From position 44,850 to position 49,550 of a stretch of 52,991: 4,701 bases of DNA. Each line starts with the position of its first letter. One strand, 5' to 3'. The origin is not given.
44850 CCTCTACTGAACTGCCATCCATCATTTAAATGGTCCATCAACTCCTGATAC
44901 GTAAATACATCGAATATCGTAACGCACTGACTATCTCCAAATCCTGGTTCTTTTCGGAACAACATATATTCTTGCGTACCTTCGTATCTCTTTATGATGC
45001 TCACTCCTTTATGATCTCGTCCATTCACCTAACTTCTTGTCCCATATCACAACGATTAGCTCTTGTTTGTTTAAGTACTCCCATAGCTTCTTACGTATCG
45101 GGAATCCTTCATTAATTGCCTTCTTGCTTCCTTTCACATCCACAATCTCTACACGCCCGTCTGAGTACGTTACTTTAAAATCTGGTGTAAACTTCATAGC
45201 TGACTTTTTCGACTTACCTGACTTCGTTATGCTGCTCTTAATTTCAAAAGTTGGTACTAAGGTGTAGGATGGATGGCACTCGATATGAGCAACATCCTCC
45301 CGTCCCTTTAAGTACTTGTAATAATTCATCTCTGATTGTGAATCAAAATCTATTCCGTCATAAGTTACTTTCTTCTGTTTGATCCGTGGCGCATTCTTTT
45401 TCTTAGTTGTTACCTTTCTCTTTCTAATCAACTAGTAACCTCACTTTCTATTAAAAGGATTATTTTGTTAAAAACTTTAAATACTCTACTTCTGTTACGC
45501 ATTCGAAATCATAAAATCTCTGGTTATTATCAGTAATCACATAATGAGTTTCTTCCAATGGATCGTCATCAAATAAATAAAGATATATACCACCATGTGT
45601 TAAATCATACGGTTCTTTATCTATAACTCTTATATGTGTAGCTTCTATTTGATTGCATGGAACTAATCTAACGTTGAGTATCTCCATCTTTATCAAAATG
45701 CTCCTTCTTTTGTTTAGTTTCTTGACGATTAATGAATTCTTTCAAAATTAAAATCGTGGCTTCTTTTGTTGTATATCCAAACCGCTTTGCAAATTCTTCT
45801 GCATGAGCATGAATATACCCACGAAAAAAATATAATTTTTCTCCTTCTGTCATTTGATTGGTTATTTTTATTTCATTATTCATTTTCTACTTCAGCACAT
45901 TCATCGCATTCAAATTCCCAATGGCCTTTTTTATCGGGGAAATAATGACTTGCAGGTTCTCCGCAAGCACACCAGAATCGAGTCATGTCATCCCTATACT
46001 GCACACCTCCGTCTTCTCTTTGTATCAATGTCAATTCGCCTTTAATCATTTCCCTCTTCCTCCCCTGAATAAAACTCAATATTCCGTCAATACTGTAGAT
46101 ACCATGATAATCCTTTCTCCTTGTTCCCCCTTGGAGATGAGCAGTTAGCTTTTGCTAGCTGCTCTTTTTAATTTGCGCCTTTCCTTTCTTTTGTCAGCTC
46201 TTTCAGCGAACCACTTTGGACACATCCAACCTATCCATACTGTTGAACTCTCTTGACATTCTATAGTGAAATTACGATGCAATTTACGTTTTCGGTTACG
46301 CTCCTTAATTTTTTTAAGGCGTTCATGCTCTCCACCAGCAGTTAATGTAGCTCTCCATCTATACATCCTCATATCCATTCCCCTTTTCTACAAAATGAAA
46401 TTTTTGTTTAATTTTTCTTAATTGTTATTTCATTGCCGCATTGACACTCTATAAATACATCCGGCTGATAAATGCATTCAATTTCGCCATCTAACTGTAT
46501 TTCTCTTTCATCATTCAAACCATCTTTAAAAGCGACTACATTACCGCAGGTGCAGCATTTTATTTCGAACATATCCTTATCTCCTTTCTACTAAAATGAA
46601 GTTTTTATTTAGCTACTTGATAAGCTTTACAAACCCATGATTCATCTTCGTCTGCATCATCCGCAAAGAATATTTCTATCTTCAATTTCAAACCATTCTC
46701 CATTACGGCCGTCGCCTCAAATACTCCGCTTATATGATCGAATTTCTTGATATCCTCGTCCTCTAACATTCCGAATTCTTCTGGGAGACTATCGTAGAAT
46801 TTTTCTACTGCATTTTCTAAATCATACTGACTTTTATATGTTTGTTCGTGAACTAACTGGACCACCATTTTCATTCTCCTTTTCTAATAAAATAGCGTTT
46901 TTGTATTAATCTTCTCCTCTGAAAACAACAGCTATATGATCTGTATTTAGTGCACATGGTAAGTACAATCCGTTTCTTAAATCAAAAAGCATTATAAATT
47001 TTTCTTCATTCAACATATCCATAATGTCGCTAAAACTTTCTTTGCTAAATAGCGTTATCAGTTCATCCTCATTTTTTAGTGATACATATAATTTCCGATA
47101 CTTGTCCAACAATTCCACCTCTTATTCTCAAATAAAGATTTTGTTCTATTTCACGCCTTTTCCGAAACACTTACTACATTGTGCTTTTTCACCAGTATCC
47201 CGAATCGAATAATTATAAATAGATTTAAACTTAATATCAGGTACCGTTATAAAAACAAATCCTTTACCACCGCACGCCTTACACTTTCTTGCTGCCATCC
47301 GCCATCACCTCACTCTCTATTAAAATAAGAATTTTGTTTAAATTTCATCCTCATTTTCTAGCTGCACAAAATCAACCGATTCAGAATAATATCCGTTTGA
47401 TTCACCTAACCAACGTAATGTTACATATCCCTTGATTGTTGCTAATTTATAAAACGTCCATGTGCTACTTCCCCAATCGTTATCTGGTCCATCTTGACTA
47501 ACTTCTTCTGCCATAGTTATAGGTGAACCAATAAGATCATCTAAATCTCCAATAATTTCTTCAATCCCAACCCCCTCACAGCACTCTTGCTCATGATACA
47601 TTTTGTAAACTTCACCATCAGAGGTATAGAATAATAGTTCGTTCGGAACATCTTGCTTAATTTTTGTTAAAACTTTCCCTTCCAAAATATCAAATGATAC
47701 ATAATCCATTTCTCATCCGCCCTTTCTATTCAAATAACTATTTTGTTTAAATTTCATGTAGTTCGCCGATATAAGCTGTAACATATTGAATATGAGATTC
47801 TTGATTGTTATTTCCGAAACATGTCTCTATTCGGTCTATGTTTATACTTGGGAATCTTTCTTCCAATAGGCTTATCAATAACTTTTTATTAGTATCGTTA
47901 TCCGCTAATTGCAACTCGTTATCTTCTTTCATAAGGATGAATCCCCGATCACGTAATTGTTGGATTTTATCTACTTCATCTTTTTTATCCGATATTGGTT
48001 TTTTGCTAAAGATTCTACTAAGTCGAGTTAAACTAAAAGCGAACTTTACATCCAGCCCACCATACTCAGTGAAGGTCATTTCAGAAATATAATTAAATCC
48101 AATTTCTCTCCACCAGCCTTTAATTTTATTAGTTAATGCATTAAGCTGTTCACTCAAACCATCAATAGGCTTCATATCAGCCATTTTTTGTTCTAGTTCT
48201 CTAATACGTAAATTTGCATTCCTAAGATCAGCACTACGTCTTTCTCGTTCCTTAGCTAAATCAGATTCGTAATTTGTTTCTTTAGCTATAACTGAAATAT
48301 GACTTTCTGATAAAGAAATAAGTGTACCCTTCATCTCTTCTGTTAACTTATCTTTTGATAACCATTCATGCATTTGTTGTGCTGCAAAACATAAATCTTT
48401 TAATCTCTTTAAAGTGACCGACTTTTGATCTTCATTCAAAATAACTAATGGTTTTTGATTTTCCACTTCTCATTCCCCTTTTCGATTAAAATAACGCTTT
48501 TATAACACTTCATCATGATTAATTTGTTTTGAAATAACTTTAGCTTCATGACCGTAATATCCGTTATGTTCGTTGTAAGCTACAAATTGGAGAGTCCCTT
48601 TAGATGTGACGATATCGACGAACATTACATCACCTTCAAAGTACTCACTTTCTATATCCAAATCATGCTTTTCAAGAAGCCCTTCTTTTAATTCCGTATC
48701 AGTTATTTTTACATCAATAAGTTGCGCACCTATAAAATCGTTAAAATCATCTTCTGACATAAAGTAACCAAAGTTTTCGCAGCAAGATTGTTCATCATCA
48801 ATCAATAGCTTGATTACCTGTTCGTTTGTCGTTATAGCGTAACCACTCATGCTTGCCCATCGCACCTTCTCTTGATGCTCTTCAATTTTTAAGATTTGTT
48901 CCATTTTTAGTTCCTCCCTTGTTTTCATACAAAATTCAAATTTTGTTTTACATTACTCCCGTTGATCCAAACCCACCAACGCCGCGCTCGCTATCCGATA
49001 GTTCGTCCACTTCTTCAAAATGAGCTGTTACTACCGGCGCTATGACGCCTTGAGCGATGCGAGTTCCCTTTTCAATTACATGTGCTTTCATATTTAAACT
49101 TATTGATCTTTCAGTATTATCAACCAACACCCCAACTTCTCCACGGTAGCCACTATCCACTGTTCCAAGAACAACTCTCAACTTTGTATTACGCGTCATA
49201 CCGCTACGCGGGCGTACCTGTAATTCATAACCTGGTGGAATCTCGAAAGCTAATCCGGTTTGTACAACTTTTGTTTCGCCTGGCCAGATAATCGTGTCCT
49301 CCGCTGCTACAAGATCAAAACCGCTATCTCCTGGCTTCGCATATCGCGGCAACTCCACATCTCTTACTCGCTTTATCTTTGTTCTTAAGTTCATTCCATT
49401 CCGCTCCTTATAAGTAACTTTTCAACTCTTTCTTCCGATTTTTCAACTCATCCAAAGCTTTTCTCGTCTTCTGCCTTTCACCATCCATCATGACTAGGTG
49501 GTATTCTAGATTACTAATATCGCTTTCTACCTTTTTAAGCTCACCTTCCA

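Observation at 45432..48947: Conserved motif of about 30 nt repeated in nine consecutive intercistronic gaps of the early region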

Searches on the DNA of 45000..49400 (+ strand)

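Call 3: search_dna_similar(query=window:45000-49400:+, collection=phages, mode=near, max_rows=30)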
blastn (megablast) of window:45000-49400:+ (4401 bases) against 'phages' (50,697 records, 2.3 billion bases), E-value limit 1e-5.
Records with a match: 44; places in all: 57; records where one place covers at least 80% of the query: 0.
Best place of each record, by identity: 95-99% 3; 90-95% 15; 80-90% 26.
By first word of the organism name: Bacillus 42; Staphylococcus 2.
By host as written in the record: Bacillus cereus 7; Bacillus thuringiensis 4; Bacillus anthracis 4; Bacillus thuringiensis VKM B-83 2; Bacillus anthracis sterne 2; Bacillus cereus EFR-4 2; Bacillus cereus EFR-5 2; Bacillus cereus 11-192 2; and 13 more.
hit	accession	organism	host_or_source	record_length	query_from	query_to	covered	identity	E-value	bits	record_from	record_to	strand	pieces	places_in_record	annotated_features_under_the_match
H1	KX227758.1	Bacillus phage PfNC7401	Bacillus cereus NC7401/2455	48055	1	4397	23%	89.0%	8e-180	1217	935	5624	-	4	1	deoxyuridine 5'-triphosphate nucleotidohydrolase | hypothetical protein (x14)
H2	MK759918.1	Bacillus phage vB_BtS_B83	Bacillus thuringiensis VKM B-83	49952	1890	3906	20%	87.6%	2e-166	1017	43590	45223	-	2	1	hypothetical protein (x6) | DnaJ domain-containing protein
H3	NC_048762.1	Bacillus phage vB_BtS_B83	Bacillus thuringiensis VKM B-83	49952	1890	3906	20%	87.6%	2e-166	1017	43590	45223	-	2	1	hypothetical protein (x6) | DnaJ domain-containing protein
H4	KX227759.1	Bacillus phage PfIS075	Bacillus cereus IS075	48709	1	1168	13%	89.9%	8e-180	719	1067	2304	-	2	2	hypothetical protein (x4)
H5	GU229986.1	Bacillus phage 250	Bacillus cereus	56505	1066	4397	12%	86.8%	2e-95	579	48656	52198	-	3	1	deoxyuridine 5'-triphosphate nucleotidohydrolase | hypothetical protein (x2)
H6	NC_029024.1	Bacillus phage 250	Bacillus cereus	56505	1066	4397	12%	86.8%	2e-95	579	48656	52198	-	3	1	deoxyuridine 5'-triphosphate nucleotidohydrolase | hypothetical protein (x2)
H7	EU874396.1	Bacillus phage IEBH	Bacillus thuringiensis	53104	1890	4397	11%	89.9%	4e-93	607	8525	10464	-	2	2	endonuclease | deoxyuridine 5'-triphosphate nucleotidohydrolase, DUTP | hypothetical protein (x4)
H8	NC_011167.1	Bacillus phage IEBH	Bacillus thuringiensis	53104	1890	4397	11%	89.9%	4e-93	607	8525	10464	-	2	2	HNH endonuclease | dUTPase | hypothetical protein (x4)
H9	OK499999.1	Bacillus phage vB_BanS_Booya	Bacillus anthracis sterne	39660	2324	2753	10%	95.8%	0e+0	695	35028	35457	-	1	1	hypothetical protein | putative DUF3850 domain-containing protein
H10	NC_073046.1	Bacillus phage vB_BanS_Booya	Bacillus anthracis sterne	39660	2324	2753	10%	95.8%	0e+0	695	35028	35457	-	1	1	hypothetical protein | putative DUF3850 domain-containing protein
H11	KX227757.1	Bacillus phage PfEFR-4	Bacillus cereus EFR-4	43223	3943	4397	10%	86.4%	5e-137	496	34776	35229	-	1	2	deoxyuridine 5'-triphosphate nucleotidohydrolase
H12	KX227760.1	Bacillus phage PfEFR-5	Bacillus cereus EFR-5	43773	3943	4397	10%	86.4%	5e-137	496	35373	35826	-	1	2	deoxyuridine 5'-triphosphate nucleotidohydrolase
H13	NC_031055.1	Bacillus phage PfEFR-5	Bacillus cereus EFR-5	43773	3943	4397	10%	86.4%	5e-137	496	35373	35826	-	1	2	dUTPase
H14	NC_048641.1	Bacillus phage PfEFR-4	Bacillus cereus EFR-4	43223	3943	4397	10%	86.4%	5e-137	496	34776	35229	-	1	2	dUTPase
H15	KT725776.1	Bacillus phage vB_BceS-MY192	Bacillus cereus 11-192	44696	3943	4401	10%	85.0%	1e-127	464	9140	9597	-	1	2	Deoxyuridine 5'-triphosphate nucleotidohydrolase, DUTP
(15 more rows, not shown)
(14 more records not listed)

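Call 9: get_annotated_region(hit=H1, flank=3000)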
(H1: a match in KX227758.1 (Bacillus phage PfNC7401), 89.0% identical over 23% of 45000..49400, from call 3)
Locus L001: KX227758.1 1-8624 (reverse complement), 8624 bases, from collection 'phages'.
description: Bacillus phage PfNC7401, complete genome.
organism: Bacillus phage PfNC7401 (NCBI taxid 1868601)
taxonomy: Viruses; Duplodnaviria; Heunggongvirae; Uroviricota; Caudoviricetes; Cecivirus
host: Bacillus cereus NC7401/2455; source: -; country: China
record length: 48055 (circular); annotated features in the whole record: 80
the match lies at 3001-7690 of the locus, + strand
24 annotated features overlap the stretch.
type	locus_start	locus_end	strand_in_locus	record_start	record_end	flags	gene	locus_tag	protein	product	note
CDS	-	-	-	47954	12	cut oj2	-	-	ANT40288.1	hypothetical protein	-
CDS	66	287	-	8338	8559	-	-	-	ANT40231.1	hypothetical protein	-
CDS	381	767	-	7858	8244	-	-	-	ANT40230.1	hypothetical protein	-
CDS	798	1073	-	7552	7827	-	-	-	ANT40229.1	hypothetical protein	-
CDS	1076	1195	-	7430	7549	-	-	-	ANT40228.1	hypothetical protein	-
CDS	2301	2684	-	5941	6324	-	-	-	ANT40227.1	ArpU family transcriptional regulator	-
CDS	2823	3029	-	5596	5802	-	-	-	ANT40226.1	hypothetical protein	-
CDS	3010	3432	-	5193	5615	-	-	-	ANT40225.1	hypothetical protein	-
CDS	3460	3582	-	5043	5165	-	-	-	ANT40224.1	hypothetical protein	-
CDS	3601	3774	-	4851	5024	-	-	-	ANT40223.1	hypothetical protein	-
CDS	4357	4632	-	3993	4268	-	-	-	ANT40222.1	hypothetical protein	-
CDS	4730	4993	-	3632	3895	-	-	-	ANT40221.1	hypothetical protein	-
CDS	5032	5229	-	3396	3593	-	-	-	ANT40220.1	hypothetical protein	-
CDS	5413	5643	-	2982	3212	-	-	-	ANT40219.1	hypothetical protein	-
CDS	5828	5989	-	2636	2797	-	-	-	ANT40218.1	hypothetical protein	-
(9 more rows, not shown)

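Call 10: get_annotated_region(hit=H2, flank=4000)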
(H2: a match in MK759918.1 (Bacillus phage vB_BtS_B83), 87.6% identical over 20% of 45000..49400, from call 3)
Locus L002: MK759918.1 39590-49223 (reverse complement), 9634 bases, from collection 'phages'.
description: Bacillus phage vB_BtS_B83, complete genome.
organism: Bacillus phage vB_BtS_B83 (NCBI taxid 2565501)
taxonomy: Viruses; Duplodnaviria; Heunggongvirae; Uroviricota; Caudoviricetes; Skryabinvirinae; Pushchinovirus; Pushchinovirus B83
host: Bacillus thuringiensis VKM B-83; source: -; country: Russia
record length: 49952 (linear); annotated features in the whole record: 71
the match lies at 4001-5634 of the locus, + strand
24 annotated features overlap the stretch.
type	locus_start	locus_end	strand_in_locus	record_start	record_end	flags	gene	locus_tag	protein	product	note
CDS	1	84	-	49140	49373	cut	-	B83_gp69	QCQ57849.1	hypothetical protein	-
CDS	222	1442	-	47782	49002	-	-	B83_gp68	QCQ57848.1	DNA modification methylase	-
CDS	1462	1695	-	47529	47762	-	-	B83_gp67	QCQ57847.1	hypothetical protein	-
CDS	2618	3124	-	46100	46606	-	-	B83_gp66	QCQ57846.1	ArpU family transcriptional regulator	-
CDS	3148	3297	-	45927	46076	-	-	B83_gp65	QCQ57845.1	hypothetical protein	-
CDS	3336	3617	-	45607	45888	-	-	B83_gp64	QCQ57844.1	hypothetical protein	-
CDS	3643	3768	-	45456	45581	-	-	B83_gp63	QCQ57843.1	hypothetical protein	-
CDS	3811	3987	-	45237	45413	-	-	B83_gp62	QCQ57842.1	hypothetical protein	-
CDS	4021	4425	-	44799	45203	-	-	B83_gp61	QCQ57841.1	hypothetical protein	-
CDS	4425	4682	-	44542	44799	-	-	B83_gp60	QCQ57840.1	hypothetical protein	-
CDS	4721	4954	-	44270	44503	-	-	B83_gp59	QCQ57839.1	hypothetical protein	-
CDS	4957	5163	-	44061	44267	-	-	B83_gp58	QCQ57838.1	hypothetical protein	-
CDS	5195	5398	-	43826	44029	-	-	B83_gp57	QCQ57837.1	hypothetical protein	-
CDS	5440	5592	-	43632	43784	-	-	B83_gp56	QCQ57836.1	DnaJ domain-containing protein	-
CDS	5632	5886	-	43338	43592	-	-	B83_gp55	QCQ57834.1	hypothetical protein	-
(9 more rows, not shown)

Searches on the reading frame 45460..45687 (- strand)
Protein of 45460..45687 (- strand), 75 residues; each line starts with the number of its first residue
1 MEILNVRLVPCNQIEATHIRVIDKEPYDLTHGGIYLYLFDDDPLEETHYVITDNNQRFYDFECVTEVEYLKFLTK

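Call 32: search_protein_families(library=pfam, proteins=[window:45460-45684:-], max_evalue=0.01)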
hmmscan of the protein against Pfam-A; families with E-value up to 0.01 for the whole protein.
window:45460-45684:- (74 aa): 0 families

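Call 74: search_protein_families(library=phrogs, proteins=[window:45460-45687:-], max_evalue=0.00001)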
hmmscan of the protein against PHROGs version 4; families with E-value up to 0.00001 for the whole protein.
window:45460-45687:- (75 aa): 2 families
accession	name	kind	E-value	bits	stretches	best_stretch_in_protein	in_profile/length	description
phrog_25876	-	unknown function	7.7e-22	78.8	1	7-71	61-127/129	-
phrog_24445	-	unknown function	3.1e-16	60.7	1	8-71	3-67/206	-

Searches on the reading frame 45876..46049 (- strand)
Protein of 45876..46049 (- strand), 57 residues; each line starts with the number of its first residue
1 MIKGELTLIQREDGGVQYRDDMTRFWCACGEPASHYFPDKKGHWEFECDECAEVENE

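Call 74: search_protein_families(library=phrogs, proteins=[window:45876-46049:-], max_evalue=0.00001)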
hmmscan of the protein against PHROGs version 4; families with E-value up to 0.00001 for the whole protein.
window:45876-46049:- (57 aa): 1 family
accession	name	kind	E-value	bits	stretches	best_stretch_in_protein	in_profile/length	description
phrog_23625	-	unknown function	2.3e-12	47.7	1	1-57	1-57/57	-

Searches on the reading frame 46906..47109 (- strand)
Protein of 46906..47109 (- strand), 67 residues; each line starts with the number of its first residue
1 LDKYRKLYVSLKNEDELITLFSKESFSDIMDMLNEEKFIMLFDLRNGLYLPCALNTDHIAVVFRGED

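Call 32: search_protein_families(library=pfam, proteins=[window:46906-47106:-], max_evalue=0.01)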
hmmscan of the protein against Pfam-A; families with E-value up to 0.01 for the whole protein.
window:46906-47106:- (66 aa): 0 families

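Call 74: search_protein_families(library=phrogs, proteins=[window:46906-47109:-], max_evalue=0.00001)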
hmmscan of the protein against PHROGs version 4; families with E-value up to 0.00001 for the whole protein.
window:46906-47109:- (67 aa): 1 family
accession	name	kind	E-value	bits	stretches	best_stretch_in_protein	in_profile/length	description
phrog_14150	-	unknown function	2.8e-45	153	1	1-67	4-70/70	-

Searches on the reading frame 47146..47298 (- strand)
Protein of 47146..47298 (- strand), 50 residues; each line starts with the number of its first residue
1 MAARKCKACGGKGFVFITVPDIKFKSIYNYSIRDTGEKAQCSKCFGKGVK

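Call 32: search_protein_families(library=pfam, proteins=[window:47146-47298:-], max_evalue=0.01)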
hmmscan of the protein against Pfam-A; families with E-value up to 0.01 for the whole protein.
window:47146-47298:- (50 aa): 1 family
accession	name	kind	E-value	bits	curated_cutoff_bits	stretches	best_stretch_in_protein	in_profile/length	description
PF00684.25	DnaJ_CXXCXGXG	-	0.0071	17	32.7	0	37-49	13-26/65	DnaJ central domain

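Call 74: search_protein_families(library=phrogs, proteins=[window:47146-47298:-], max_evalue=0.00001)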
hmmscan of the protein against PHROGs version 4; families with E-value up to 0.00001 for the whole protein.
window:47146-47298:- (50 aa): 0 families

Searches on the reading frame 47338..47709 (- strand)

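Call 32: search_protein_families(library=pfam, proteins=[window:47338-47709:-], max_evalue=0.01)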
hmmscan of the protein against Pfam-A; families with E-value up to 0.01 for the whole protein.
window:47338-47709:- (123 aa): 1 family
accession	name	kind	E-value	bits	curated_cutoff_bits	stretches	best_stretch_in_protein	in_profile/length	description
PF24240.1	DUF7448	-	3e-30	105.1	27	1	9-114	3-104/104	Domain of unknown function (DUF7448)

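Call 74: search_protein_families(library=phrogs, proteins=[window:47338-47709:-], max_evalue=0.00001)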
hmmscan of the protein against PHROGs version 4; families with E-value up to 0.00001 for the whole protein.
window:47338-47709:- (123 aa): 1 family
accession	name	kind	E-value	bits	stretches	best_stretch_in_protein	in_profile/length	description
phrog_2650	-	unknown function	7.9e-50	170.2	1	5-120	10-137/192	-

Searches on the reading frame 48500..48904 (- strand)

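Call 32: search_protein_families(library=pfam, proteins=[window:48500-48904:-], max_evalue=0.01)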
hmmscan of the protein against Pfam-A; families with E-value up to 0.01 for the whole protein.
window:48500-48904:- (134 aa): 1 family
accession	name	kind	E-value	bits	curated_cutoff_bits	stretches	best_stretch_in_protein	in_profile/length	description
PF24240.1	DUF7448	-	4.2e-16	59.7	27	1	8-122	12-103/104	Domain of unknown function (DUF7448)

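Call 74: search_protein_families(library=phrogs, proteins=[window:48500-48904:-], max_evalue=0.00001)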
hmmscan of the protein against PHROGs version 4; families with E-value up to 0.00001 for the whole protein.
window:48500-48904:- (134 aa): 2 families
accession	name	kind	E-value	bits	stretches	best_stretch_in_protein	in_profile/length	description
phrog_10011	-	unknown function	2.5e-08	35.7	1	36-122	23-115/125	-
phrog_2650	-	unknown function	4.2e-06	27.6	1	32-120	41-127/192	-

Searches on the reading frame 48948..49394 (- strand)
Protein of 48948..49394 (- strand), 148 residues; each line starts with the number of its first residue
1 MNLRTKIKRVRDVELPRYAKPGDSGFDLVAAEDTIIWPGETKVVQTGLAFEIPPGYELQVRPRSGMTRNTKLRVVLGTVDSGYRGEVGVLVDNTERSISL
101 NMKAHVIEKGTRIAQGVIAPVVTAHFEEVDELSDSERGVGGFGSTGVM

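Call 57: search_protein_families(library=pfam, proteins=[window:48948-49394:-], max_evalue=0.001)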
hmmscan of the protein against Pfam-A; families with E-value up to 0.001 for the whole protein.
window:48948-49394:- (148 aa): 2 families
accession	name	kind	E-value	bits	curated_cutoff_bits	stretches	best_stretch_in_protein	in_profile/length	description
PF00692.24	dUTPase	-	2.1e-25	89.4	22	1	13-146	3-129/129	dUTPase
PF22769.1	DCD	-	1.2e-06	29.2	27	1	31-116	68-148/153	dCTP deaminase-like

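Call 65: find_related_loci(query=window:48948-49394:-, collection=viral_contigs, flank=8000)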
Query window:48948-49394:- (148 aa) in viral_contigs; peptide patterns used: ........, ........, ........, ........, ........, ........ (x = any residue, [..] = any of these).
122 stretches matched a pattern; 105 encode a relative of the query (tblastn E <= 1e-3); the best 80 are kept; 80 distinct loci.
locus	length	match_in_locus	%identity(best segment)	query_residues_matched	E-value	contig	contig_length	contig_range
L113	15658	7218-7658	95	1-147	4e-90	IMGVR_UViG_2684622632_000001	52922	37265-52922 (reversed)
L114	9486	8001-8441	95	1-147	2e-89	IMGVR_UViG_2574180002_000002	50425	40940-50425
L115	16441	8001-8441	94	1-147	2e-88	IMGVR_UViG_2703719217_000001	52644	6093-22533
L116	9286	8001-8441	91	1-147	1e-87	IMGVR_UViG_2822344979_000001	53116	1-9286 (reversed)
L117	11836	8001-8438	93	1-146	8e-88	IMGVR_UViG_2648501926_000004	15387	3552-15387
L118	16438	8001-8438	93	1-146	8e-88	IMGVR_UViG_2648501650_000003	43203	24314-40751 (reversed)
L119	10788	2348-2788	90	1-147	1e-87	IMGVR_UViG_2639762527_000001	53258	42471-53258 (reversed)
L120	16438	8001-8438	92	1-146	1e-87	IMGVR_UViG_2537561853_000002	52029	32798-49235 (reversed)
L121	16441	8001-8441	93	1-147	2e-87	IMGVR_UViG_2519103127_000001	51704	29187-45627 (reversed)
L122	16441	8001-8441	91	1-147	2e-86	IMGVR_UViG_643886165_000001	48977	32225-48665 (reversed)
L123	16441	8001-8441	89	1-147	4e-86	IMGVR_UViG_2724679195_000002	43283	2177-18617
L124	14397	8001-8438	90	1-146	9e-86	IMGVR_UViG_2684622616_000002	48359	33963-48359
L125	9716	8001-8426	94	5-146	1e-85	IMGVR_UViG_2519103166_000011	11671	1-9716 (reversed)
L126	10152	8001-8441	89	1-147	1e-85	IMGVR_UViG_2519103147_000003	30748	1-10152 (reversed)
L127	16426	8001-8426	94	5-146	1e-85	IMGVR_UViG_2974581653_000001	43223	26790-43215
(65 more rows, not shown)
